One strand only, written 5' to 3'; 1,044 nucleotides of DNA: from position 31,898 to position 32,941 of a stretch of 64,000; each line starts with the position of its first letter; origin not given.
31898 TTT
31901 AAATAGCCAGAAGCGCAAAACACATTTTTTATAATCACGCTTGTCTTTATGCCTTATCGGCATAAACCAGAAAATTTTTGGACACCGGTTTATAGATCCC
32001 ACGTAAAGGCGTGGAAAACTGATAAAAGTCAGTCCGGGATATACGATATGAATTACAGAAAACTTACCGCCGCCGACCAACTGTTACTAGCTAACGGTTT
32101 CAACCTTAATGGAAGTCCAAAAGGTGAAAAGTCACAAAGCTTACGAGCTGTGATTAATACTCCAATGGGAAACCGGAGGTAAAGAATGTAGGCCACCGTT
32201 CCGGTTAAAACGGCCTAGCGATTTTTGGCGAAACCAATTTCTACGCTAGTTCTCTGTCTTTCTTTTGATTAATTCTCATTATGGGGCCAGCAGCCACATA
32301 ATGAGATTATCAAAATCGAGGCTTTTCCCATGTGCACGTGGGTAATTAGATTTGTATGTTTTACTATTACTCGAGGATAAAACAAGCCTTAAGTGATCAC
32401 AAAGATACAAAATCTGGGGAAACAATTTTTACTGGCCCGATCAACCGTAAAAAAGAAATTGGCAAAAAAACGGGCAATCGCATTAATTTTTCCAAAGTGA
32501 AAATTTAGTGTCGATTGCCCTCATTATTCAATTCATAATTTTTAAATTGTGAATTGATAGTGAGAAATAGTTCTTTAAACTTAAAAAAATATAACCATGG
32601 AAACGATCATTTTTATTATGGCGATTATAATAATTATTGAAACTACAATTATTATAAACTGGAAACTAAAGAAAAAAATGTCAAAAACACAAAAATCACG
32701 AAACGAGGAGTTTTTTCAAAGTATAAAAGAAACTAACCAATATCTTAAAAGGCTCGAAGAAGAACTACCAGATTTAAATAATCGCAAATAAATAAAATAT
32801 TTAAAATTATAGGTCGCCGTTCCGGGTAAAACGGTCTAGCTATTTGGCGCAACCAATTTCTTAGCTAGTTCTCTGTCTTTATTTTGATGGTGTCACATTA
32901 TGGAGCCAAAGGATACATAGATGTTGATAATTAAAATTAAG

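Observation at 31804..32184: Consensus promoter drives a GC-enriched, hairpin-dense 350-nt segment with ambiguous coding potential that runs straight into element copy A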

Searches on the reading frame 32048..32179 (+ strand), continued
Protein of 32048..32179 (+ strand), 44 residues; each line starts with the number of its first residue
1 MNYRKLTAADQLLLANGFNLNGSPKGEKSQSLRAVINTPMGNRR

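Call 110: predict_structure(alignment_id=A4)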
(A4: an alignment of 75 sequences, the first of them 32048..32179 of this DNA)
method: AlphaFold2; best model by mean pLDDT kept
length: 44 residues; sequences in the alignment: 75
mean_pLDDT: 72.1   pTM: 0.38
mean pLDDT of the five models: 72.1, 70.0, 69.1, 67.7, 67.4
residues with pLDDT >= 90: 1; 70-90: 22; 50-70: 20; < 50: 1
segments of 3 or more residues with pLDDT < 50: none
pLDDT, mean of each block of 10 residues (from residue 1): 73 88 72 61 59
secondary structure, 60 per line:
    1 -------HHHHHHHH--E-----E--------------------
elements in order: H8-15
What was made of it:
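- It lacks the near-invariant Q..FE, and its model loses helix 2 (pLDDT 72, call 110), so it may be decaying.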

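Call 111: find_related_loci(query=A3, collection=viral_contigs, flank=3000)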
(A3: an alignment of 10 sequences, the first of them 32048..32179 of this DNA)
Query A3 (44 aa) in viral_contigs; peptide patterns used: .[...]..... (x = any residue, [..] = any of these).
77 stretches matched a pattern, but none encodes a relative of the query by tblastn (E <= 1e-3).
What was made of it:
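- On Phage- or plasmid-borne gene: IMG/VR found none (call 111).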

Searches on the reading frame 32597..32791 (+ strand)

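Call 13: search_protein_families(library=pfam, proteins=[window:32597-32791:+], max_evalue=0.1)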
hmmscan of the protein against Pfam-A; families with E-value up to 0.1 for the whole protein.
window:32597-32791:+ (64 aa): 4 families
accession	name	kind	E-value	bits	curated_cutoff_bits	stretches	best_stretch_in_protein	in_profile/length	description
PF13268.11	DUF4059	-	0.0065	17.3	25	1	6-42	14-50/72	Protein of unknown function (DUF4059)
PF02932.22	Neur_chan_memb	-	0.0086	16.8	28.1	1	4-53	64-113/233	Neurotransmitter-gated ion-channel transmembrane region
PF25184.1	YxzE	-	0.071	14.6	40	1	5-42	3-35/65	YxzE-like putative bacteriocin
PF07586.16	HXXSHH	-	0.073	13.1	30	1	23-60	177-214/307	Protein of unknown function (DUF1552)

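Call 76: search_protein_families(library=ncbifam, proteins=[window:32597-32788:+], max_evalue=0.1)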
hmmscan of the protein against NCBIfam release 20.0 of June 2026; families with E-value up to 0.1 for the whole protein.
window:32597-32788:+ (64 aa): 6 families
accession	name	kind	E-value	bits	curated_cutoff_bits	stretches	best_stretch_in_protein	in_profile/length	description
TIGR02978.1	phageshock_pspC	equivalog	0.00029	20.7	104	1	6-63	39-99/121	envelope stress response membrane protein PspC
TIGR02976.1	phageshock_pspB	equivalog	0.009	16.3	51.7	1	1-55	1-56/75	envelope stress response membrane protein PspB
NF011297.0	PRK14710.1-1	equivalog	0.011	16.5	173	1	3-34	11-42/86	hypothetical protein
NF045844.1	BC85_0335_fam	subfamily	0.012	15.2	65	1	7-60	9-62/215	BC85_0335 family putative methyltransferase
TIGR04361.1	TrbK_Ti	equivalog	0.014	15.7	50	1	4-46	5-52/64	entry exclusion protein TrbK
NF011298.0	PRK14710.1-3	equivalog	0.056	13.8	326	1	3-50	11-56/163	hypothetical protein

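Call 77: search_protein_families(library=padloc, proteins=[window:32597-32788:+], max_evalue=0.1)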
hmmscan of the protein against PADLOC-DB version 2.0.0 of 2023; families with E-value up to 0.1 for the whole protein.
window:32597-32788:+ (64 aa): 0 families

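Call 78: search_protein_families(library=phrogs, proteins=[window:32597-32788:+], max_evalue=0.1)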
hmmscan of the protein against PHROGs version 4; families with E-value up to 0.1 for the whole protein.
window:32597-32788:+ (64 aa): 8 families
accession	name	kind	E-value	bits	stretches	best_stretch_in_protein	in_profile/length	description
phrog_13188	-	unknown function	0.0014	19.5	1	3-53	29-74/90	-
phrog_12024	-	unknown function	0.0043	18.4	1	7-52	15-59/119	-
phrog_9841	-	lysis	0.009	17.2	1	5-60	18-72/120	Rz-like spanin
phrog_6440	-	unknown function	0.011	16.8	1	3-61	2-61/186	-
phrog_6682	-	DNA, RNA and nucleotide metabolism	0.021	15.9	1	2-58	2-58/129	GP16.7-like replication protein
phrog_2517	-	unknown function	0.024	15.4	1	5-43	3-40/43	-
phrog_3671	-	unknown function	0.045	15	1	7-64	15-69/87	-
phrog_1486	-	moron, auxiliary metabolic gene and host takeover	0.086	14.1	1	2-43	36-76/130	membrane protein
